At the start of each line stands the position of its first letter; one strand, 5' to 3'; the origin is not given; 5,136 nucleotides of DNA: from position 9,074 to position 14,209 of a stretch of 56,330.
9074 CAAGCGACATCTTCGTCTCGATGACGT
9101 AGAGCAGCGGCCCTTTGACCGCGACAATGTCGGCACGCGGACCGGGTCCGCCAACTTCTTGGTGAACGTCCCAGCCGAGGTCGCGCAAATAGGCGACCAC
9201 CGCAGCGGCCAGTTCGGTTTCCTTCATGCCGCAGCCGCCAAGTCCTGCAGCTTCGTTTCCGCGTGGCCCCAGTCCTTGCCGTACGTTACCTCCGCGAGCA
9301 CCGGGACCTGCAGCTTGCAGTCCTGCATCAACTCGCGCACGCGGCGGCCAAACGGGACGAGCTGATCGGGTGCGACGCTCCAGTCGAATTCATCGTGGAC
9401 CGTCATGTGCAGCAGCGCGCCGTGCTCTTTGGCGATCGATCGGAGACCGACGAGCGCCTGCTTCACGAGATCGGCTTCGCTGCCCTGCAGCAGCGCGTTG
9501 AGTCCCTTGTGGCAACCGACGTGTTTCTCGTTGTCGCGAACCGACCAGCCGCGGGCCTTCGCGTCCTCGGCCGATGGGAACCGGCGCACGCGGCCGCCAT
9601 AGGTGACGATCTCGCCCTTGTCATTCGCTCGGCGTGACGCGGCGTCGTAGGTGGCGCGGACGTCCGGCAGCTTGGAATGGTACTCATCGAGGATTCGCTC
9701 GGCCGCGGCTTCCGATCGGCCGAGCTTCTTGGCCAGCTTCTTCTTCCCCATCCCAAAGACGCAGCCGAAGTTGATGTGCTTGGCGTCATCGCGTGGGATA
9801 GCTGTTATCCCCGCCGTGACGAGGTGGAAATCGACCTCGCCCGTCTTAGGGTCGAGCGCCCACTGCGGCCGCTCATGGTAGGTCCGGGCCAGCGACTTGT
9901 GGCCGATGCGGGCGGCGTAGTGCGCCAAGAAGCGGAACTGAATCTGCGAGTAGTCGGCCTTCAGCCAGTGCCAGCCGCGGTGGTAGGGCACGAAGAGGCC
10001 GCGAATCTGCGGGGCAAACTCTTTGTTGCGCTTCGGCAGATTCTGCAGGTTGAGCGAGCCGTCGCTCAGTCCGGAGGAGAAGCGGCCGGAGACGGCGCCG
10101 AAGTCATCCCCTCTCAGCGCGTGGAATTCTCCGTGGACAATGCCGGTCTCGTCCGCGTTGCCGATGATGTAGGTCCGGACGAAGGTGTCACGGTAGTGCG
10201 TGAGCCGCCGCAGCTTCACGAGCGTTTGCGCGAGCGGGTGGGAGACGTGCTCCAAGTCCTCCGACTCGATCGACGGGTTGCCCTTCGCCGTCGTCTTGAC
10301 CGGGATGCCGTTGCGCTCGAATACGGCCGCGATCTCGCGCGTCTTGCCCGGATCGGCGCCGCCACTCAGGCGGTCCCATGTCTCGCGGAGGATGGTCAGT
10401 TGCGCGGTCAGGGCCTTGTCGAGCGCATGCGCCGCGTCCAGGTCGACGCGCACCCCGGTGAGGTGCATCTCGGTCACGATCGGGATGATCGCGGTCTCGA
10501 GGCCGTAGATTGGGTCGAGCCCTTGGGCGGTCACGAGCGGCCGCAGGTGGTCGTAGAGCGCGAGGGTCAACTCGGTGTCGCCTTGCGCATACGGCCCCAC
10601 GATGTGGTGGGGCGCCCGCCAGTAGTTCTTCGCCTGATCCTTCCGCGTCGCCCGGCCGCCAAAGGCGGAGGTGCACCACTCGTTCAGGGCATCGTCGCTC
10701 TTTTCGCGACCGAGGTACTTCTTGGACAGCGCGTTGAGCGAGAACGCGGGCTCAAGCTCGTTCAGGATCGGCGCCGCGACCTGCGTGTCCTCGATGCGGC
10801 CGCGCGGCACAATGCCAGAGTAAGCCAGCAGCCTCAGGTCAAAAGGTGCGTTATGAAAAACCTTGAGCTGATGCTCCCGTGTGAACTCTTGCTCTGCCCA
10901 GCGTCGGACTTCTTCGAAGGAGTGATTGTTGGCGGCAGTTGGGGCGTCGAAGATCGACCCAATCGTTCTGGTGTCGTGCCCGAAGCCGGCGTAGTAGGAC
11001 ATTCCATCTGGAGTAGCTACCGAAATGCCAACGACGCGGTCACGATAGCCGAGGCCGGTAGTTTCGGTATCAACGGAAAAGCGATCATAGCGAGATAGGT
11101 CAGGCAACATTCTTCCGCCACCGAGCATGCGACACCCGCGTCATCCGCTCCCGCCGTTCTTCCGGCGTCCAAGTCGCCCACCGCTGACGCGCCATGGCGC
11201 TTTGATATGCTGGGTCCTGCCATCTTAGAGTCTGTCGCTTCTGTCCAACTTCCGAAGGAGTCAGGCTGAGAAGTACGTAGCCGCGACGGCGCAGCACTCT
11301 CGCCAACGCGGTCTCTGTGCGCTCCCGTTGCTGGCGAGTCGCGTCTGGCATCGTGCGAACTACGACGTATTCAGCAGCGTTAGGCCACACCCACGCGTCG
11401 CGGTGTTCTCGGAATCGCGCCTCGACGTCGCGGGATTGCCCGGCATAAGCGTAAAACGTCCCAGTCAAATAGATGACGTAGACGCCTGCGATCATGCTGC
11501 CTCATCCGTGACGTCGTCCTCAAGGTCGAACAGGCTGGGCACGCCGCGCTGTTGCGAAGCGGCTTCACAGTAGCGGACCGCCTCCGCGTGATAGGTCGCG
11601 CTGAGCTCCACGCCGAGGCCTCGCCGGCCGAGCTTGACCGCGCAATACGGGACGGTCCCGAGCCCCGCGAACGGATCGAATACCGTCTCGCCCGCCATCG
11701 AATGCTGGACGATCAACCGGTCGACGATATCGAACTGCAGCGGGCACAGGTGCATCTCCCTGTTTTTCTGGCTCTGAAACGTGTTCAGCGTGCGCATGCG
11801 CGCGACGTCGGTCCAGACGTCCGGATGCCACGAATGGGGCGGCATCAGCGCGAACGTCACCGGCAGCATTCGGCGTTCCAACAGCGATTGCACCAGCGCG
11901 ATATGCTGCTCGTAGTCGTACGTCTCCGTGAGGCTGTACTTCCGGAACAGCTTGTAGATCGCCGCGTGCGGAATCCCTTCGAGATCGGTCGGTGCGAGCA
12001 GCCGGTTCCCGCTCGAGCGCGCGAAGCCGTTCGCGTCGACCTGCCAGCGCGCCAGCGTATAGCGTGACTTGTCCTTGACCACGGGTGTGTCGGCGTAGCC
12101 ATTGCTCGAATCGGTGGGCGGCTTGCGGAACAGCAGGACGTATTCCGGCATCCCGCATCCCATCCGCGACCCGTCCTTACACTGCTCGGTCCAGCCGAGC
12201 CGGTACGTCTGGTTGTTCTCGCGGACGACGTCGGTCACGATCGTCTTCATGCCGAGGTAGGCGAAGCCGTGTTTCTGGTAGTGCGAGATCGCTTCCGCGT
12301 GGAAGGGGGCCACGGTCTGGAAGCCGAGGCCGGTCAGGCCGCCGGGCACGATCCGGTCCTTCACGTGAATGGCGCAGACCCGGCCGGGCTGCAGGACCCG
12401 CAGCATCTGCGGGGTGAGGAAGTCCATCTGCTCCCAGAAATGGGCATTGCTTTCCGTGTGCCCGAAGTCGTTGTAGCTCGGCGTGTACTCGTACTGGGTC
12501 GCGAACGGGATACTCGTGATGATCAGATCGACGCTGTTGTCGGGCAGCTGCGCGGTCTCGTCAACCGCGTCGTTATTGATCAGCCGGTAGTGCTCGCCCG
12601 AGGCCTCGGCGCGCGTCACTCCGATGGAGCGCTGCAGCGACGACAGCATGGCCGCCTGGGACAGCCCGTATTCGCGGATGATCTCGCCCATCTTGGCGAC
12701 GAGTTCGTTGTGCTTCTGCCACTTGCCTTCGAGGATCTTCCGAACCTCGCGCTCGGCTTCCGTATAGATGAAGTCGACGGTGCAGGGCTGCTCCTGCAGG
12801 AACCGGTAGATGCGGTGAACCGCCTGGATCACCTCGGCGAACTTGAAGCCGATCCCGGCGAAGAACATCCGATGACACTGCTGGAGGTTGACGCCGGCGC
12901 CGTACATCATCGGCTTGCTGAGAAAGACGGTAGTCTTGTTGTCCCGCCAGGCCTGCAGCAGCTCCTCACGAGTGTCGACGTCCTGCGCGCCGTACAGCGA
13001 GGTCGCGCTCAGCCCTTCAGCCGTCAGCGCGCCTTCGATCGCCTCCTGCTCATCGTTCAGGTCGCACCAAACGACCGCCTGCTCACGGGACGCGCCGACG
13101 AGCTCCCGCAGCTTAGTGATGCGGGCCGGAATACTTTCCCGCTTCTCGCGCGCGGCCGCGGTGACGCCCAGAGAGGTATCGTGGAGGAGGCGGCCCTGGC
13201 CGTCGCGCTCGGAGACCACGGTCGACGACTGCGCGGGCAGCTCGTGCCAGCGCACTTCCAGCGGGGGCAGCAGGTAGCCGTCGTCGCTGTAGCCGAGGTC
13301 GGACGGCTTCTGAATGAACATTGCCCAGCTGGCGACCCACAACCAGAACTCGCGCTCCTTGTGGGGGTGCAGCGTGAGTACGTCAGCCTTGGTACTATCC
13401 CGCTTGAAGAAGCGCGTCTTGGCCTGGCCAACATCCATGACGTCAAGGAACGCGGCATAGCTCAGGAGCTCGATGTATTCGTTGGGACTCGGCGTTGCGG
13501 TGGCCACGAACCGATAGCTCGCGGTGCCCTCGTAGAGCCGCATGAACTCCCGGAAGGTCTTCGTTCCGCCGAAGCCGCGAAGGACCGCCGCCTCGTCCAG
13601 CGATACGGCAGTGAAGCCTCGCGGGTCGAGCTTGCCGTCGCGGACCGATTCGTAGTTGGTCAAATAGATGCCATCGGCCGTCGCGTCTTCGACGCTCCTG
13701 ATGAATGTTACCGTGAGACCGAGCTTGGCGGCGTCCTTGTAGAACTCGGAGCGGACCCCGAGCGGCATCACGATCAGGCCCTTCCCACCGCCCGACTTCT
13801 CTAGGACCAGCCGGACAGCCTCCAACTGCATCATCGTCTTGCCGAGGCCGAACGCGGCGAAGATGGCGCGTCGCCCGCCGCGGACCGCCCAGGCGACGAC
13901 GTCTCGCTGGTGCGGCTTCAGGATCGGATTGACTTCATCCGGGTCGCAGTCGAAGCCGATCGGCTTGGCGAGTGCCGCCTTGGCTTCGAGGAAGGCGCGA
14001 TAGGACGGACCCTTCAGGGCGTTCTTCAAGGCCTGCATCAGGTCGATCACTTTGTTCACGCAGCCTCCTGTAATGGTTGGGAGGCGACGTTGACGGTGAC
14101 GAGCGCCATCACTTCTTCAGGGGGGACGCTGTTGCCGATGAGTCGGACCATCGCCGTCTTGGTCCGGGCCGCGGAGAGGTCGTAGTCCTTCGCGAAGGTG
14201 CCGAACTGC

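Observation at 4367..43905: Recurrent 14-15 nt motif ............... upstream of nearly every operon: candidate phage-specific promoter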

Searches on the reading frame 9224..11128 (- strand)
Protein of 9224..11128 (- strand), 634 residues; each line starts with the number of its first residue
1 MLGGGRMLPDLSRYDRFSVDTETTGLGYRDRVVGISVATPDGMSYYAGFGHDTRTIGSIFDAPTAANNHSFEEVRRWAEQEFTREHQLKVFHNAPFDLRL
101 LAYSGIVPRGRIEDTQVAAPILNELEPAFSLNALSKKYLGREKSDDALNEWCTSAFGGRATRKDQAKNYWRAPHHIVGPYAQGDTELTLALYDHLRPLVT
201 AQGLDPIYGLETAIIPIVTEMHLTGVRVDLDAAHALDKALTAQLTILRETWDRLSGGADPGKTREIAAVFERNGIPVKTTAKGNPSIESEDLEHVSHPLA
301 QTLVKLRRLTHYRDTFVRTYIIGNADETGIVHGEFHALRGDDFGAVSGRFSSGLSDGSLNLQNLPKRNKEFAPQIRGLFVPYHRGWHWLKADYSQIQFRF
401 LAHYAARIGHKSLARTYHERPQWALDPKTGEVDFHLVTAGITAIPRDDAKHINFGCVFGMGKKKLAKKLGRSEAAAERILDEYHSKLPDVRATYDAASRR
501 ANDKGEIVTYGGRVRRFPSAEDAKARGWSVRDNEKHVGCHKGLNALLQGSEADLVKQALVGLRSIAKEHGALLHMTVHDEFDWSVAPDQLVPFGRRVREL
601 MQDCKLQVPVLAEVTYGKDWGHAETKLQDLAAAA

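Call 7: search_protein_families(library=pfam, proteins=[window:9224-11128:-], max_evalue=0.01)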
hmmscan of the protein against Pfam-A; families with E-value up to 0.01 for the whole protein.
window:9224-11128:- (634 aa): 2 families
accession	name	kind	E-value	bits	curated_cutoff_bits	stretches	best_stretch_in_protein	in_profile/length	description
PF00476.26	DNA_pol_A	-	6.6e-56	190.3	34.3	1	236-621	7-380/381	DNA polymerase family A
PF01612.26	DNA_pol_A_exo1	-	2.7e-14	53.8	23.6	1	11-199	17-172/173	3'-5' exonuclease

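Call 26: find_encoding_contigs(protein=window:9224-11128:-, flank=10000, max_places=1)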
Protein window:9224-11128:- (634 aa): no gene with exactly this product is on record in the collection.

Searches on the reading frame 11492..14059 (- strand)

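Call 7: search_protein_families(library=pfam, proteins=[window:11492-14059:-], max_evalue=0.01)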
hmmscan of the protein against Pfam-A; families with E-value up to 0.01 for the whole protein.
window:11492-14059:- (855 aa): 2 families
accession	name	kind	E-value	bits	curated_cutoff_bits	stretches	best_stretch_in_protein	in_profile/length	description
PF01555.25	N6_N4_Mtase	-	1.7e-13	51.5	26.7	1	510-828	1-220/221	DNA methylase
PF00271.37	Helicase_C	-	5.5e-08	33.5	23.5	1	314-420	3-109/110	Helicase conserved C-terminal domain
